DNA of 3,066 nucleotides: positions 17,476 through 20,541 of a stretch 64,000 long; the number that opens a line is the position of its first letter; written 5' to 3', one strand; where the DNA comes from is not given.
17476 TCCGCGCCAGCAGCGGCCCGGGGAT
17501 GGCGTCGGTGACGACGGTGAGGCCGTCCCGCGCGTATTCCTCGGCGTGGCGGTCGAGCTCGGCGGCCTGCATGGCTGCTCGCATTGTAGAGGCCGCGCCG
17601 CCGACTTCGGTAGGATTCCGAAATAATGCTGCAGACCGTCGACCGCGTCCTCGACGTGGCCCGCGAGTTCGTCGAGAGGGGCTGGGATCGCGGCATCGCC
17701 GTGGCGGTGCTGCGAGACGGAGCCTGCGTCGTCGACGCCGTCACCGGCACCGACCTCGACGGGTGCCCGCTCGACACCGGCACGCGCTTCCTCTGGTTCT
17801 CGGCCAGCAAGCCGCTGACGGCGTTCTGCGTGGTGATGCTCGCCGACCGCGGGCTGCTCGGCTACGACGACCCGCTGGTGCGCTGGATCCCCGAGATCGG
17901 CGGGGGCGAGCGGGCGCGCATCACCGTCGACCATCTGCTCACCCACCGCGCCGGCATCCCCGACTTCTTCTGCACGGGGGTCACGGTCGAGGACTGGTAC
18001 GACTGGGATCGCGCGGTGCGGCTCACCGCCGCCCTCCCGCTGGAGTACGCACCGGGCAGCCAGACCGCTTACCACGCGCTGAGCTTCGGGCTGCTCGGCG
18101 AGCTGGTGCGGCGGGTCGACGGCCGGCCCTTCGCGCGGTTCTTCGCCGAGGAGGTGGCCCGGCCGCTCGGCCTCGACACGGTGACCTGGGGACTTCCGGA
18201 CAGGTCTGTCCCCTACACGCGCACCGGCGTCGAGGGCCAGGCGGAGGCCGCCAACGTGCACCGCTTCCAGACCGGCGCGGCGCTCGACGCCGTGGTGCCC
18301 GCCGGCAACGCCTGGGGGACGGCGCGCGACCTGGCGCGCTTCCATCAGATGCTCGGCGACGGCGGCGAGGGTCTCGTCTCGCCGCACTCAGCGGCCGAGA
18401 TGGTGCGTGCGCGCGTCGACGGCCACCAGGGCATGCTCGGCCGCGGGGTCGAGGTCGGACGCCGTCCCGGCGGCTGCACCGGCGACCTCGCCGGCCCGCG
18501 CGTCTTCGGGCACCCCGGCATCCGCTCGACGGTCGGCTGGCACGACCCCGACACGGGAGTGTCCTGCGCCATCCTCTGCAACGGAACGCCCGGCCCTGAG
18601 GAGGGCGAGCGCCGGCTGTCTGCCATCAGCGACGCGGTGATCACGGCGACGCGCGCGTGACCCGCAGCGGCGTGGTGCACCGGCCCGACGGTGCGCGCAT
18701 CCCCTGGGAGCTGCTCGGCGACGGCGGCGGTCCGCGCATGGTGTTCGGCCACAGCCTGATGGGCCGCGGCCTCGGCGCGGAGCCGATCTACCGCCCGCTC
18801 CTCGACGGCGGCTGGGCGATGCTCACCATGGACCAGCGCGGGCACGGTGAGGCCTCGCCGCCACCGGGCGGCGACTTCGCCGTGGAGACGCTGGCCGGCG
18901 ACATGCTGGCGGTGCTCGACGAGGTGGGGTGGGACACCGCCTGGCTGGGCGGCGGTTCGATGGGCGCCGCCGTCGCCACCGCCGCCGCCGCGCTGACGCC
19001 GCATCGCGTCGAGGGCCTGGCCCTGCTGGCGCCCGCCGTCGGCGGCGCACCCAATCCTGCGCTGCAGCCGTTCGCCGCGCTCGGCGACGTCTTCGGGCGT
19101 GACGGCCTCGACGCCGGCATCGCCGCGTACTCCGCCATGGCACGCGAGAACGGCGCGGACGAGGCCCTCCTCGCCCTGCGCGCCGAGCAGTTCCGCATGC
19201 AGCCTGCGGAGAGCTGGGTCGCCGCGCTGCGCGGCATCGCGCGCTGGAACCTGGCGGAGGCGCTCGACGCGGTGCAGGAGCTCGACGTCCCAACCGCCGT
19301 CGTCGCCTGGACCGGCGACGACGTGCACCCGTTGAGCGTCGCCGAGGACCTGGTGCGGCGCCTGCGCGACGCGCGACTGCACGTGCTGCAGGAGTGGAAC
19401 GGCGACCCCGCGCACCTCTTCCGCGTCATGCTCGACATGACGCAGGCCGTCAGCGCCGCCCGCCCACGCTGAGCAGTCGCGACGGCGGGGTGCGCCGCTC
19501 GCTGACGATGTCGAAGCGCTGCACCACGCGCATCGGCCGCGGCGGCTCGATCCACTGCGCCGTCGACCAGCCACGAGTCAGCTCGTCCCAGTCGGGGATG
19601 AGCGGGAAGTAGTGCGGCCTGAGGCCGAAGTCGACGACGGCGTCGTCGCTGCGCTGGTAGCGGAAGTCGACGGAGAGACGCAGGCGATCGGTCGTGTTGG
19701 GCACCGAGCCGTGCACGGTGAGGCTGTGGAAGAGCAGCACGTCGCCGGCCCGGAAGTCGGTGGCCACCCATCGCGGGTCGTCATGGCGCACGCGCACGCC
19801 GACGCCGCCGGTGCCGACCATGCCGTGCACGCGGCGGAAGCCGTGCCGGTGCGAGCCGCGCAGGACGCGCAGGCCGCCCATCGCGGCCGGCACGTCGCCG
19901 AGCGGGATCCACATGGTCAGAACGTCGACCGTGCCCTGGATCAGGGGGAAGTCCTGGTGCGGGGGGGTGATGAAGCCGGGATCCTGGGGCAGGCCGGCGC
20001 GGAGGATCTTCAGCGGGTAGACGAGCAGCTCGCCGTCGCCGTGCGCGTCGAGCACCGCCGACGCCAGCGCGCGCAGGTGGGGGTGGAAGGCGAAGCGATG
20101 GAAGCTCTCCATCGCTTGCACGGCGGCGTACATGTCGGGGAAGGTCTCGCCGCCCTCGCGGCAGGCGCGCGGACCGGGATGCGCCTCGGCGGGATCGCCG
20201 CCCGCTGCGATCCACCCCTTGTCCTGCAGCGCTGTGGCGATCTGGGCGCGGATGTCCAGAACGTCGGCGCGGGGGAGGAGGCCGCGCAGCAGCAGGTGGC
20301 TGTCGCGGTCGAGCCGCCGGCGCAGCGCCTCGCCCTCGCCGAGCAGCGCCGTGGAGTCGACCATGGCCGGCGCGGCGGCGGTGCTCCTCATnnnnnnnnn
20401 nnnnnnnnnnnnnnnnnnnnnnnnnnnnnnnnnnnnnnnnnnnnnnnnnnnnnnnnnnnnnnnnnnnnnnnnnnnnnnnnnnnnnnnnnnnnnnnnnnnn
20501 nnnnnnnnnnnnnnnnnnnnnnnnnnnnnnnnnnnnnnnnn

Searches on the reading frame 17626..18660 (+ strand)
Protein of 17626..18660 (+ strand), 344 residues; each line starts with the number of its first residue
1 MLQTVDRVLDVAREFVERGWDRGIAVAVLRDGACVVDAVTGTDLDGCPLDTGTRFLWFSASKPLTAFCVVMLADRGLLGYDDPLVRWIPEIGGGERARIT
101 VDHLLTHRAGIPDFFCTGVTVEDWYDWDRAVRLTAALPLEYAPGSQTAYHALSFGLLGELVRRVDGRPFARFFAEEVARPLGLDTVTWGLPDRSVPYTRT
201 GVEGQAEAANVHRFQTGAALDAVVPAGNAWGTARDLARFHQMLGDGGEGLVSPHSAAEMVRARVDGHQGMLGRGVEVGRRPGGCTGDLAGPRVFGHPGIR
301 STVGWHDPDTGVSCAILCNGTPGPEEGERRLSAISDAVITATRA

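Call 54: search_protein_families(library=pfam, proteins=[window:17626-18660:+], max_evalue=0.001)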
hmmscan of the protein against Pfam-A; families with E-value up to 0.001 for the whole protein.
window:17626-18660:+ (344 aa): 1 family
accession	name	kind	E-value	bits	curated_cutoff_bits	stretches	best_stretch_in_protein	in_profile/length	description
PF00144.29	Beta-lactamase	-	2e-71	241.3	27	1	13-336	6-326/329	Beta-lactamase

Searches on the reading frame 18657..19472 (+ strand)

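Call 54: search_protein_families(library=pfam, proteins=[window:18657-19472:+], max_evalue=0.001)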
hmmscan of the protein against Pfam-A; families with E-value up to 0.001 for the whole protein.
window:18657-19472:+ (271 aa): 2 families
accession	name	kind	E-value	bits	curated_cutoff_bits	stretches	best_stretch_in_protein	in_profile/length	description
PF00561.26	Abhydrolase_1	-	3.7e-20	73.1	25.8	1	30-246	5-235/245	alpha/beta hydrolase fold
PF12146.15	Hydrolase_4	-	3.3e-14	53.2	27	1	46-245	25-228/239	Serine aminopeptidase, S33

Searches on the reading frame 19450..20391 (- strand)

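Call 54: search_protein_families(library=pfam, proteins=[window:19450-20391:-], max_evalue=0.001)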
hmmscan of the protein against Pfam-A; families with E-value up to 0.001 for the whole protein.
window:19450-20391:- (313 aa): 2 families
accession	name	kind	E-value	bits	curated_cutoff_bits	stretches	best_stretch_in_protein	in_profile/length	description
PF05721.19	PhyH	-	2e-17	64.6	22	1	79-238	42-211/213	Phytanoyl-CoA dioxygenase (PhyH)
PF13759.12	2OG-FeII_Oxy_5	-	0.00023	21.9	27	1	194-243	51-100/101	Putative 2OG-Fe(II) oxygenase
